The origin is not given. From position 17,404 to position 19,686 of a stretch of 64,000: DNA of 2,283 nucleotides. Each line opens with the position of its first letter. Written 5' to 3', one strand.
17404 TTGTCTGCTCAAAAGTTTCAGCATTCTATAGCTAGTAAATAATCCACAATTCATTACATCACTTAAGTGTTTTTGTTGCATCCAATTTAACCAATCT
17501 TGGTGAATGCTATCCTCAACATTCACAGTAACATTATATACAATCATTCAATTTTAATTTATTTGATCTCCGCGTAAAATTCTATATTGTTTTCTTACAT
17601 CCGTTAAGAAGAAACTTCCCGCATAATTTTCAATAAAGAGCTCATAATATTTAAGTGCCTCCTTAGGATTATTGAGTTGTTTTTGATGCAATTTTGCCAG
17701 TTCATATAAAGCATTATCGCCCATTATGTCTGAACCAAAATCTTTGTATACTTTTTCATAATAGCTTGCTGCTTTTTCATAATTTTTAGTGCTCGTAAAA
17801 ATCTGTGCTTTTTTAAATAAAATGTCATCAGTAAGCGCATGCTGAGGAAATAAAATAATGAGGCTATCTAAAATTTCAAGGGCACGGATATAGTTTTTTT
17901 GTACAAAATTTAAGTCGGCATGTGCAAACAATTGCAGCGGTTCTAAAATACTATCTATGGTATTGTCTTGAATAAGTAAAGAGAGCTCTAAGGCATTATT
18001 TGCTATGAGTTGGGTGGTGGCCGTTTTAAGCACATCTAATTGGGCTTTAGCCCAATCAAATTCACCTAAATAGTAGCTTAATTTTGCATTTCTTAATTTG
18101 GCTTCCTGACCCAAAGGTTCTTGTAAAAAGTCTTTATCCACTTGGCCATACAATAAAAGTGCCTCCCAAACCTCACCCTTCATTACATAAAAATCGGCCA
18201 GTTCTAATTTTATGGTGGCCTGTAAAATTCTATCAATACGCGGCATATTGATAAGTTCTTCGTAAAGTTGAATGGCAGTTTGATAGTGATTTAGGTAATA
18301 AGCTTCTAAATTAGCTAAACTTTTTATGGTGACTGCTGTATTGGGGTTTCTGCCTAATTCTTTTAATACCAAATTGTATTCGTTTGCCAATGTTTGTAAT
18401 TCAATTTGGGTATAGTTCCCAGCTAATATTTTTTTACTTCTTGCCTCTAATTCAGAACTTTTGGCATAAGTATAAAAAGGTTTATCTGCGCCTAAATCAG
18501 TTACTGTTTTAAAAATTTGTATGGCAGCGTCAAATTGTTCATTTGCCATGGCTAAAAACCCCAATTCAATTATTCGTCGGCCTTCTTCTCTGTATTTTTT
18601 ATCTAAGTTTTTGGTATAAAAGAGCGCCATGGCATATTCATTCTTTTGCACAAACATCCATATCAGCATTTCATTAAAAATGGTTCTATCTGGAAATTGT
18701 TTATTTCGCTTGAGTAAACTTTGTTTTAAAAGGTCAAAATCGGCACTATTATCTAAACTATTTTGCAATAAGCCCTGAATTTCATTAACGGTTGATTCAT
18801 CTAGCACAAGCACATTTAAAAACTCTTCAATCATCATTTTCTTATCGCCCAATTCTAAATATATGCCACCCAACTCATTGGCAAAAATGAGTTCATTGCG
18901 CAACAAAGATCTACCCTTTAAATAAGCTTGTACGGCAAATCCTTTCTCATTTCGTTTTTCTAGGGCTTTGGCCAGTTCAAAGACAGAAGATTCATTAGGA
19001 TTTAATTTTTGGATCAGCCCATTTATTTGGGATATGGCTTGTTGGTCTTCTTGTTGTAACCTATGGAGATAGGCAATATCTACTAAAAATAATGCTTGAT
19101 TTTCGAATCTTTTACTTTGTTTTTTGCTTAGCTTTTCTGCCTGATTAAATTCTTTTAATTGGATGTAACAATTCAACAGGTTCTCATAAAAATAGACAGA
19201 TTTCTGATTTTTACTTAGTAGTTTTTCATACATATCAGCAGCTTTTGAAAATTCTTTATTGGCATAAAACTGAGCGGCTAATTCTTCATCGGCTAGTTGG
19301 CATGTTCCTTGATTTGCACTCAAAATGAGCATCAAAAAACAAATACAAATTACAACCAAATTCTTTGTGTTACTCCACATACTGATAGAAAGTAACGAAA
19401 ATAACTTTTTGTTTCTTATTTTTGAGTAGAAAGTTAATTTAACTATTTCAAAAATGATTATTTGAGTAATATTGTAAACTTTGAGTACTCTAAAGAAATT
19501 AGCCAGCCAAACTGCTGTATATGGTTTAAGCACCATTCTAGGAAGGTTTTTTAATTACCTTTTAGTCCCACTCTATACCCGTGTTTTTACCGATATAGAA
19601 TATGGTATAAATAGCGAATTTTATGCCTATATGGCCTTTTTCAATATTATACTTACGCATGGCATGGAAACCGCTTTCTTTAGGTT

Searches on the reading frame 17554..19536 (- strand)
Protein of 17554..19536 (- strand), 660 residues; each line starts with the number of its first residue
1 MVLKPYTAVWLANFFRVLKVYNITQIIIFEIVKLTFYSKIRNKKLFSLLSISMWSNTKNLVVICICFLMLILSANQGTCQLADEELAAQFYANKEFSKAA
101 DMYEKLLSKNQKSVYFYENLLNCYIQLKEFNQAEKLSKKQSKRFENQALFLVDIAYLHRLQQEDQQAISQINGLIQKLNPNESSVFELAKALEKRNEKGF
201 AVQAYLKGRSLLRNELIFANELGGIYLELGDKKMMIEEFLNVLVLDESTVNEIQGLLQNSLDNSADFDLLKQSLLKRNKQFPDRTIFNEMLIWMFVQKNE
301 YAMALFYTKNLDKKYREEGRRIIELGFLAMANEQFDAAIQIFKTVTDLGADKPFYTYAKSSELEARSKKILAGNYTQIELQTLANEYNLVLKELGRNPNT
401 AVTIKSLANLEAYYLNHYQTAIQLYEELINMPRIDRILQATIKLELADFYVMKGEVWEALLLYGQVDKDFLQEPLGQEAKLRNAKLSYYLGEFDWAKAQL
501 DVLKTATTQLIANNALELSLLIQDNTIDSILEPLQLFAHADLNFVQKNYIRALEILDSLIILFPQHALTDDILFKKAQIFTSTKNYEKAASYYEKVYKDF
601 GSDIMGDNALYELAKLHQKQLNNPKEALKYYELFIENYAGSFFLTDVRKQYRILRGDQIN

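Call 71: search_protein_families(library=pfam, proteins=[window:17554-19536:-], max_evalue=0.00001)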
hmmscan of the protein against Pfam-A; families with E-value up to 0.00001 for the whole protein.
window:17554-19536:- (660 aa): 7 families
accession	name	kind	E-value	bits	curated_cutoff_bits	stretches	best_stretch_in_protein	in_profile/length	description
PF14559.12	TPR_19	-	1.9e-12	47.7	25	0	91-142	2-53/68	Tetratricopeptide repeat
PF13424.12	TPR_12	-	2.1e-11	44.3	30.1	0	540-598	10-73/77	Tetratricopeptide repeat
PF13428.12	TPR_14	-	3.8e-11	43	23.5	0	85-120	6-41/44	Tetratricopeptide repeat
PF13174.12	TPR_6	-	1.1e-10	41.8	26.3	0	609-641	2-33/33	Tetratricopeptide repeat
PF13432.12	TPR_16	-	1e-09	39.1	32.7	0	538-599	2-60/65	Tetratricopeptide repeat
PF13181.12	TPR_8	-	1.8e-09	37.5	25.7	0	571-597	2-28/34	Tetratricopeptide repeat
PF13176.12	TPR_7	-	7.8e-08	32.3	27.9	0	576-596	5-25/36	Tetratricopeptide repeat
